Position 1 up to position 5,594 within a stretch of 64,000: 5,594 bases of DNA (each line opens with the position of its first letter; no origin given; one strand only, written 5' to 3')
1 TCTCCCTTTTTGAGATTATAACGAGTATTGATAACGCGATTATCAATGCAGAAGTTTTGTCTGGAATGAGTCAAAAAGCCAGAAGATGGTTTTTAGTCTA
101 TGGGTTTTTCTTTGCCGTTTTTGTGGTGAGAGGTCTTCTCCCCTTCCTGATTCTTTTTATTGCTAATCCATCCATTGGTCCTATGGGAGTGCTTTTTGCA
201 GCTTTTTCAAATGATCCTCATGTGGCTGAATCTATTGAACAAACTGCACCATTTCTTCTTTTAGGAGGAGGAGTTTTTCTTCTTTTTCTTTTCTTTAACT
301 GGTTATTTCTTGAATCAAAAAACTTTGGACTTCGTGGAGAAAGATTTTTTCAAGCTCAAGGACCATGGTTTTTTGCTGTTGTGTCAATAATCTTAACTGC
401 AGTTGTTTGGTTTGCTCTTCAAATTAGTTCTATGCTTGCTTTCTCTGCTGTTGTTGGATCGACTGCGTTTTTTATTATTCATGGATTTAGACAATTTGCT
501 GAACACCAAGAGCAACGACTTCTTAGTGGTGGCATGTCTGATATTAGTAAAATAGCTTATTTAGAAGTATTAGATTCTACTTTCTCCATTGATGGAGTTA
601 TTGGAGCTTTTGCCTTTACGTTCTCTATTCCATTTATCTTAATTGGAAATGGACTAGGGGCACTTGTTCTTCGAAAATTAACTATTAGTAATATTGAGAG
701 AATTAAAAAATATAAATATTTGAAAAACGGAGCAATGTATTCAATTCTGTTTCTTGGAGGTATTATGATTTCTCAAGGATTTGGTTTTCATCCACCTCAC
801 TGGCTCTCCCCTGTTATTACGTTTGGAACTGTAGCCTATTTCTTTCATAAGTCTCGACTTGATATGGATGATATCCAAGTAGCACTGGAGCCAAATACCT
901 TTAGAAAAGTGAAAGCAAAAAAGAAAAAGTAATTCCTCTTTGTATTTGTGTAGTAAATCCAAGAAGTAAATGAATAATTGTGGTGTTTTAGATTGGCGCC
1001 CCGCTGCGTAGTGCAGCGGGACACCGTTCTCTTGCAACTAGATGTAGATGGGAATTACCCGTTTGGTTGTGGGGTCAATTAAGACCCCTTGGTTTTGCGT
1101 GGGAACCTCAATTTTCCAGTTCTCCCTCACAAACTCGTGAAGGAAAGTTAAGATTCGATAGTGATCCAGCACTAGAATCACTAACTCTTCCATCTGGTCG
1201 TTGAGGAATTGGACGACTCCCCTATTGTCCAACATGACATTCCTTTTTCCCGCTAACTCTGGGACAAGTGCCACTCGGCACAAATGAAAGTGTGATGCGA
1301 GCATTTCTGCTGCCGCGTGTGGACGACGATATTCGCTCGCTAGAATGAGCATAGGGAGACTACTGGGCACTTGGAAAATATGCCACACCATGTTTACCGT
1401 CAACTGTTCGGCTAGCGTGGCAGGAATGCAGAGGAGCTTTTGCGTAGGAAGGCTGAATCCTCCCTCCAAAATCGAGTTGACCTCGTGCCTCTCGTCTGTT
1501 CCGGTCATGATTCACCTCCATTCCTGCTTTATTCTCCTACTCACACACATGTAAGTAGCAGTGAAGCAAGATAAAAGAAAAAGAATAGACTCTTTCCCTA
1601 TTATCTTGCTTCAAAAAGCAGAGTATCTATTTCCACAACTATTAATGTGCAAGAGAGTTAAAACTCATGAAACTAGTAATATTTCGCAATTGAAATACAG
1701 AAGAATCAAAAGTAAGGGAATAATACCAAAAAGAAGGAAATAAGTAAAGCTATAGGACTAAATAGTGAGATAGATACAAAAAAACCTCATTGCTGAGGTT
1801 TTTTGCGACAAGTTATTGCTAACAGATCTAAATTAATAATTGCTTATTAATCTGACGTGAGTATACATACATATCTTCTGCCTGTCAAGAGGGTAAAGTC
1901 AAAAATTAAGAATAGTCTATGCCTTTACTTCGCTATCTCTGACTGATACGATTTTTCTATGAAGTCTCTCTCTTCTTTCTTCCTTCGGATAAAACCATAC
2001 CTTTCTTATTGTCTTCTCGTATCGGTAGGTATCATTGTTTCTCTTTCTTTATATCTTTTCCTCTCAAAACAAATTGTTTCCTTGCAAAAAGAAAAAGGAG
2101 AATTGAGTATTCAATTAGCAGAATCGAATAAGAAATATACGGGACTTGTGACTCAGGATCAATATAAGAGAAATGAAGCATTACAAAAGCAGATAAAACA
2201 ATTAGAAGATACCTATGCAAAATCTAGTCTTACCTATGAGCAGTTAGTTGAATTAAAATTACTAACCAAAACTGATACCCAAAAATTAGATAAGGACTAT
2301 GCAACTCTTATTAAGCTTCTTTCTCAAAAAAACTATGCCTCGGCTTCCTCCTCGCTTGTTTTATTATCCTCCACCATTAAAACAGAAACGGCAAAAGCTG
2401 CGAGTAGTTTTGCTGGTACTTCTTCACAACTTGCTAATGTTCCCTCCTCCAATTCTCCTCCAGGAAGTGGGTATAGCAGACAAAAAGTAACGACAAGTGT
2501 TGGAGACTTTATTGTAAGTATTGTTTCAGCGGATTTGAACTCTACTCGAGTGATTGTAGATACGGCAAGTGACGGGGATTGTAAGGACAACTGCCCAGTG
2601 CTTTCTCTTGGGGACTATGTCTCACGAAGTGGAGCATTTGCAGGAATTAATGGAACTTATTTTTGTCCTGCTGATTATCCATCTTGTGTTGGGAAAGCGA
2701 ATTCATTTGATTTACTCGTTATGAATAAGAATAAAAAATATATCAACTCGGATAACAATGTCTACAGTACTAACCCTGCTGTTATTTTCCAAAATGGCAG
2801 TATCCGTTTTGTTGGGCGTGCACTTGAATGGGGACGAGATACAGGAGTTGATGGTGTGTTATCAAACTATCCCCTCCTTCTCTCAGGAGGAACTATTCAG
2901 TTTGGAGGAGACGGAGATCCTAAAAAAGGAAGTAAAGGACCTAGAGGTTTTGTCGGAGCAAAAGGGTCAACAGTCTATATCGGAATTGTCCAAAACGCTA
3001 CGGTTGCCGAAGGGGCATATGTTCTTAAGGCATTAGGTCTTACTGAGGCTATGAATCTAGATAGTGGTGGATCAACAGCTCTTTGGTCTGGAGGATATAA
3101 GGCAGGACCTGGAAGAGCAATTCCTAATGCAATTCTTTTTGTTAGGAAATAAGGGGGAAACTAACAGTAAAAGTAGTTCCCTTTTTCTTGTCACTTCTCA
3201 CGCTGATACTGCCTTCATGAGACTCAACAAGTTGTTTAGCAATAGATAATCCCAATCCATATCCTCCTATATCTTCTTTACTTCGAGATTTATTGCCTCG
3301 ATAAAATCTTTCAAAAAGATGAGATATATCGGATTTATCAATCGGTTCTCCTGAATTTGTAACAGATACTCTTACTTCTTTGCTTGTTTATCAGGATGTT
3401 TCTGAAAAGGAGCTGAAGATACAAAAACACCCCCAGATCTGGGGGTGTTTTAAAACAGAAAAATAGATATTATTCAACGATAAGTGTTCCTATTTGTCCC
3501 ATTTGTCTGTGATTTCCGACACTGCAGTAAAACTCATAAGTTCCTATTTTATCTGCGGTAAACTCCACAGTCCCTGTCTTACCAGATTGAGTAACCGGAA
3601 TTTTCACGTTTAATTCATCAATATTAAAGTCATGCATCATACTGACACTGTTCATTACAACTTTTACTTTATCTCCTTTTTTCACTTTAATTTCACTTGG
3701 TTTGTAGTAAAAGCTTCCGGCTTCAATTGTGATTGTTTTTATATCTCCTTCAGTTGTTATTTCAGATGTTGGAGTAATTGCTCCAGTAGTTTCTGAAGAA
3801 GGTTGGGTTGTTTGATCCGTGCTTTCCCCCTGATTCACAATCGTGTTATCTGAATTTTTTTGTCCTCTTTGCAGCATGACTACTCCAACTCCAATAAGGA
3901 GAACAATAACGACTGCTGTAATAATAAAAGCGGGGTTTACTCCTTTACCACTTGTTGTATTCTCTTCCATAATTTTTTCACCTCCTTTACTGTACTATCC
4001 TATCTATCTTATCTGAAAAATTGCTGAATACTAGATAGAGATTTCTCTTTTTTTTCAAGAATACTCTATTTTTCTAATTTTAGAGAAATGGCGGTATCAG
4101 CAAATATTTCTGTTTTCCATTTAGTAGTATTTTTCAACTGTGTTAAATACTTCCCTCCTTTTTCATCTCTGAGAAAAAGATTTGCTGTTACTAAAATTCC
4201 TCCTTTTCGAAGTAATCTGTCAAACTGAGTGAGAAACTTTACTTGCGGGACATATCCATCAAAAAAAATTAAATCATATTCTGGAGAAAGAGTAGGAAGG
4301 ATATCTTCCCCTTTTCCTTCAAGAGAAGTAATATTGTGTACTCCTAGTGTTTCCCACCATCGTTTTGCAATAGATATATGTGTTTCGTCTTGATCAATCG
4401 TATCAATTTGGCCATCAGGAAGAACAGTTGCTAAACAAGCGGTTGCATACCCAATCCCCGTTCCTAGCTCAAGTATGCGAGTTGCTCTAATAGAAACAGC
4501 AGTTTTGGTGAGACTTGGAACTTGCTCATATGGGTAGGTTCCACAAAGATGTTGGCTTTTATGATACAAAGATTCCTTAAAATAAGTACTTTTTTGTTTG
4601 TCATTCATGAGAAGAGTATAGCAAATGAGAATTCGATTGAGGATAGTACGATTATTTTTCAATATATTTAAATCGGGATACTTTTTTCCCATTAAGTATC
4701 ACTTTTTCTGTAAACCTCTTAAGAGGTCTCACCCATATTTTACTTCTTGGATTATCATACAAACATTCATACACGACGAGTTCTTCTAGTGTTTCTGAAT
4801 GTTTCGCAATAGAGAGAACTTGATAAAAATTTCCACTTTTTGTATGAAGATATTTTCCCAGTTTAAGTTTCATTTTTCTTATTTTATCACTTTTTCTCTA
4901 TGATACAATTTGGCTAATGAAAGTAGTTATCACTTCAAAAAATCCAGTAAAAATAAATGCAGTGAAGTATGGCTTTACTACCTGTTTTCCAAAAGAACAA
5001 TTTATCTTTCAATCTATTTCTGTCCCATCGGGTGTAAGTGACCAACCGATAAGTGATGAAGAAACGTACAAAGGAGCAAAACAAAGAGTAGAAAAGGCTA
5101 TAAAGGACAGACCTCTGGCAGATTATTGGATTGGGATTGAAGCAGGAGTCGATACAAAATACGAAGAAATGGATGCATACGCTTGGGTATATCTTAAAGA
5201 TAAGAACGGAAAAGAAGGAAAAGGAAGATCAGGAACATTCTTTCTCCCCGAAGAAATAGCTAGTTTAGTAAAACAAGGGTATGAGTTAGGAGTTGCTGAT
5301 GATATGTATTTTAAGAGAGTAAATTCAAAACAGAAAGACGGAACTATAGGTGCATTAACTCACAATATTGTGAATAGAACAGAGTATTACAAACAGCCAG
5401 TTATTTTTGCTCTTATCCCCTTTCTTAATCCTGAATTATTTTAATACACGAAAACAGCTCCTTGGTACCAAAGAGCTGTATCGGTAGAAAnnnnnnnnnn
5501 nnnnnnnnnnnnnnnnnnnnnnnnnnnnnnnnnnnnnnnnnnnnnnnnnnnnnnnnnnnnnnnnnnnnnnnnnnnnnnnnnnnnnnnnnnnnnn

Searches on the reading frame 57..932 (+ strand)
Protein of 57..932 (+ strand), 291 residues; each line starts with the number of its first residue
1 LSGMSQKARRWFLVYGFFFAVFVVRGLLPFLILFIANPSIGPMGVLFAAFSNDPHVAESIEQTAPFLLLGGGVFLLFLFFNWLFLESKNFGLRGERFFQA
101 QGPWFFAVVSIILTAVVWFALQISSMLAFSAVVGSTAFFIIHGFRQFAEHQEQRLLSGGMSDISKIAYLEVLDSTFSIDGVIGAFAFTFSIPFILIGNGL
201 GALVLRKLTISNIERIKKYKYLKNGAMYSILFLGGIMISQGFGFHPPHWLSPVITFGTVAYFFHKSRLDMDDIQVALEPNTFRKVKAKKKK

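Call 25: search_protein_families(library=pfam, proteins=[window:57-932:+], max_evalue=0.00001)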
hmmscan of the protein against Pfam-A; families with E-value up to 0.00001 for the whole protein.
window:57-932:+ (291 aa): 2 families
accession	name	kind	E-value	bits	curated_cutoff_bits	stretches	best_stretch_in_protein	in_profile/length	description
PF04332.21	DUF475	-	7.9e-33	115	27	1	3-239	13-260/293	Protein of unknown function (DUF475)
PF03741.22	TerC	-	4e-15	56.4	27.8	1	166-240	103-177/178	Integral membrane protein TerC family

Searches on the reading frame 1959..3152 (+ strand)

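Call 25: search_protein_families(library=pfam, proteins=[window:1959-3152:+], max_evalue=0.00001)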
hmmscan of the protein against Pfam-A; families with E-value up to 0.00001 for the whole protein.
window:1959-3152:+ (397 aa): 1 family
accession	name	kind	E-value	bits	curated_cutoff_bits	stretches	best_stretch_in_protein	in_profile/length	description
PF09992.14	NAGPA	-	1.5e-13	51.8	25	1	226-394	3-168/169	Phosphodiester glycosidase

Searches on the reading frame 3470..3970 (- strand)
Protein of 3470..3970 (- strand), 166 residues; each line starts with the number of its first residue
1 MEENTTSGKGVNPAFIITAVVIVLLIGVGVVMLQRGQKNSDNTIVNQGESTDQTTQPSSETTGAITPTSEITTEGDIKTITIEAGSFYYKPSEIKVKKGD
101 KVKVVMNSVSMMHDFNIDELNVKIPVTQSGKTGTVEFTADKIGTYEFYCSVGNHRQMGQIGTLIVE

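Call 25: search_protein_families(library=pfam, proteins=[window:3470-3970:-], max_evalue=0.00001)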
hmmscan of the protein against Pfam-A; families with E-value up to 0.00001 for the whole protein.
window:3470-3970:- (166 aa): 2 families
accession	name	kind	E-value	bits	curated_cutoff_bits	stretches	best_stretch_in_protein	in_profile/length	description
PF13473.12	Cupredoxin_1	-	1.9e-11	44.3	27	1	74-159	17-101/104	Cupredoxin-like domain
PF00127.26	Copper-bind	-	4.3e-09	37.1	21.2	1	80-166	5-99/99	Copper binding proteins, plastocyanin/azurin family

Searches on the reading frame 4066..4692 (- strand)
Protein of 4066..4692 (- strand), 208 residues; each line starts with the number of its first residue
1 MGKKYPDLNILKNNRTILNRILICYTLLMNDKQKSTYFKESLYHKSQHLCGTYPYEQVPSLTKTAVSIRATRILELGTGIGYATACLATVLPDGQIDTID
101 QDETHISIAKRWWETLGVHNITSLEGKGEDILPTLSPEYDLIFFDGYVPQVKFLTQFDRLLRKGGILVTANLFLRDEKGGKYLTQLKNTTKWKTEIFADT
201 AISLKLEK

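Call 25: search_protein_families(library=pfam, proteins=[window:4066-4692:-], max_evalue=0.00001)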
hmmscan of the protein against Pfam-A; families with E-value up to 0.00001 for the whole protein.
window:4066-4692:- (208 aa): 5 families
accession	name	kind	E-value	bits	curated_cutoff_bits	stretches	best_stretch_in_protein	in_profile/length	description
PF13847.12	Methyltransf_31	-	1e-10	41.9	27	1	70-172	4-112/145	Methyltransferase domain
PF01596.23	Methyltransf_3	-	1e-10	41.7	22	1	69-172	44-155/204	O-methyltransferase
PF01135.25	PCMT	-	2.5e-09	37.7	20.3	1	70-168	74-170/210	Protein-L-isoaspartate(D-aspartate) O-methyltransferase (PCMT)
PF13649.12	Methyltransf_25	-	1.3e-08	35.8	27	1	73-165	1-97/97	Methyltransferase domain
PF13578.12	Methyltransf_24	-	4.3e-07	31.2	26.3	1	74-168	1-101/105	Methyltransferase domain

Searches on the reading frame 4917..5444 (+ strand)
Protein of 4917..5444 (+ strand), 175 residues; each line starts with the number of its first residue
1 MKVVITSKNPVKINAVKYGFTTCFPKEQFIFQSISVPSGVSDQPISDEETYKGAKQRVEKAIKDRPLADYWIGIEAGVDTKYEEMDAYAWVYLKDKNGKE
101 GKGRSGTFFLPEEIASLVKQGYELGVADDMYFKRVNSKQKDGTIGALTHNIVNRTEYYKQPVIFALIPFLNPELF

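Call 25: search_protein_families(library=pfam, proteins=[window:4917-5444:+], max_evalue=0.00001)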
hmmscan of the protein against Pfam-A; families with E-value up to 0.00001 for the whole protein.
window:4917-5444:+ (175 aa): 1 family
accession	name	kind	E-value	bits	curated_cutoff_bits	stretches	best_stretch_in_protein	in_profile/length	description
PF01931.24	NTPase_I-T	-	6.4e-54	182.6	25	1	7-170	2-162/162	Protein of unknown function DUF84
